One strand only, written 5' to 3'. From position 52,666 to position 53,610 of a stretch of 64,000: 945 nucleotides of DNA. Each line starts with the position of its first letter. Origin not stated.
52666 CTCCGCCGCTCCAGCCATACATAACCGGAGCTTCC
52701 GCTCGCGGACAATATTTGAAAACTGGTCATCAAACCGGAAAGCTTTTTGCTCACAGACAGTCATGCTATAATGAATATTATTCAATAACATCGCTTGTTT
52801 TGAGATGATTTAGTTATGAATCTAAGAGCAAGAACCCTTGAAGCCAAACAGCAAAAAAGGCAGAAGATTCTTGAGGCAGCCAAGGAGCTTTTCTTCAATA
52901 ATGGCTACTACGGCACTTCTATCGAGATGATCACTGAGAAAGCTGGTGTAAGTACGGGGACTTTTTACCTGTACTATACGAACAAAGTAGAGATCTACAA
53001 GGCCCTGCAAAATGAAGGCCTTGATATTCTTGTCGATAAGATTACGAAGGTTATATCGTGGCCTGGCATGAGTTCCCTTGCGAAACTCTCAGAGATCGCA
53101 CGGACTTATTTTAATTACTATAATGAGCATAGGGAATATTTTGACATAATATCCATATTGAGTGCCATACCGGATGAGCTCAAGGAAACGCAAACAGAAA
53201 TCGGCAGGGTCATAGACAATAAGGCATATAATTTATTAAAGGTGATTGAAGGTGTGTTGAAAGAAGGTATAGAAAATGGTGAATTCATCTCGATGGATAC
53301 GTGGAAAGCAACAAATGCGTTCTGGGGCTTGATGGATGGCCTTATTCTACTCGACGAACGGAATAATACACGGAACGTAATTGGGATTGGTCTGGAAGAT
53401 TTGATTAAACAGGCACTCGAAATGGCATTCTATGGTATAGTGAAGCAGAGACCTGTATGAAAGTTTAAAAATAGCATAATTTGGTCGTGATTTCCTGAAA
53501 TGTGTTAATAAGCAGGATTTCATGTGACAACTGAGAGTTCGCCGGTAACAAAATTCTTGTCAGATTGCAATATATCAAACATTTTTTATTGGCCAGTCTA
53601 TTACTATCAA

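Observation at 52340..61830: Lower-GC accessory island: TetR, two tandem divergent glycyl-radical enzymes, one activase and a GPH symporter (candidate novel GRE pathway)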

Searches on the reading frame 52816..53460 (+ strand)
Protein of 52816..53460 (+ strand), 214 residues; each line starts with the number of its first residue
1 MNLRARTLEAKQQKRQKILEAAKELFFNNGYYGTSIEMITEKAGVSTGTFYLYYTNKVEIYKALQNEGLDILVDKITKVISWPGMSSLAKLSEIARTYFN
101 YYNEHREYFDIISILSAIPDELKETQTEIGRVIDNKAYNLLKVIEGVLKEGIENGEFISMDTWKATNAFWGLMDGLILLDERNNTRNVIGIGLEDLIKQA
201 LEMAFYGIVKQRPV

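Call 4: search_protein_families(library=pfam, proteins=[window:52816-53460:+])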
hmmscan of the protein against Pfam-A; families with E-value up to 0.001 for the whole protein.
window:52816-53460:+ (214 aa): 2 families
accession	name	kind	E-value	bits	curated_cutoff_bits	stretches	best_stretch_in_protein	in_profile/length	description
PF00440.29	TetR_N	-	3.9e-14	52.6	24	1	18-64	1-47/47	Bacterial regulatory proteins, tetR family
PF08359.16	TetR_C_4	-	0.00073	20.2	21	0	68-176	4-106/133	YsiA-like protein, C-terminal region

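Call 7: search_protein_families(library=ncbifam, proteins=[window:52816-53460:+])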
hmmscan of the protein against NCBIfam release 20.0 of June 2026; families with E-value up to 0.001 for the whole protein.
window:52816-53460:+ (214 aa): 20 families
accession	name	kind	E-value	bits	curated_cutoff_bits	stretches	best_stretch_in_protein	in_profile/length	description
NF053878.1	FATransRegFadRBac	equivalog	9.6e-21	74.4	200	1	12-176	2-160/190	fatty acid metabolism transcriptional regulator FadR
NF041196.1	ScbR_bind_reg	equivalog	2.7e-12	47.3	150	1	13-94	6-86/191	ScbR family autoregulator-binding transcription factor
NF053731.1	TransRegFasRMycb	equivalog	7.1e-12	45.5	330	1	11-112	9-109/199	HTH-type transcriptional activator FasR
NF051852.1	efflux_TF_MtrR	exception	8.3e-11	42.1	280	1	9-158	6-154/205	multidrug efflux system transcriptional repressor MtrR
NF011584.0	PRK15008.1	equivalog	1.1e-10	41.7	230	1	9-141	14-146/212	HTH-type transcriptional regulator RutR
TIGR03613.1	RutR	equivalog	2e-09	37.6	368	1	10-78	5-73/202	pyrimidine utilization regulatory protein R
NF037937.1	septum_RefZ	equivalog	2.5e-09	37.3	180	1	15-107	1-94/195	forespore capture DNA-binding protein RefZ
NF053516.1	TranRepPrsAVib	equivalog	9.1e-09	35.4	300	1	9-79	2-72/208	TetR family transcriptional repressor PsrA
NF058643.1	TranRegCurRPseudo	equivalog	2.1e-08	34.1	300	1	12-184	6-176/193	TetR family transcriptional repressor CurR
NF007949.0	PRK10668.1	equivalog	3e-08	33.4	271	1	7-65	5-63/216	multidrug efflux transporter transcriptional repressor AcrR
TIGR03968.1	mycofact_TetR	equivalog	1.8e-07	31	224.9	1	10-63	6-59/190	mycofactocin system transcriptional regulator MftR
NF051457.1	acryl_TF_AcuR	equivalog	2.4e-07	30.2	247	1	9-97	13-101/204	acrylate utilization transcriptional regulator AcuR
TIGR03384.1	betaine_BetI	equivalog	2.7e-07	30.5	201.3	1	9-100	4-94/189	choline-binding transcriptional repressor BetI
NF000040.3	Tn10_TetC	equivalog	6.8e-07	29.6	425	1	10-103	10-101/197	tetracyline resistance-associated transcriptional repressor TetC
NF001978.0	PRK00767.1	equivalog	7.6e-07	29.1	118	1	9-103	5-99/197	transcriptional regulator BetI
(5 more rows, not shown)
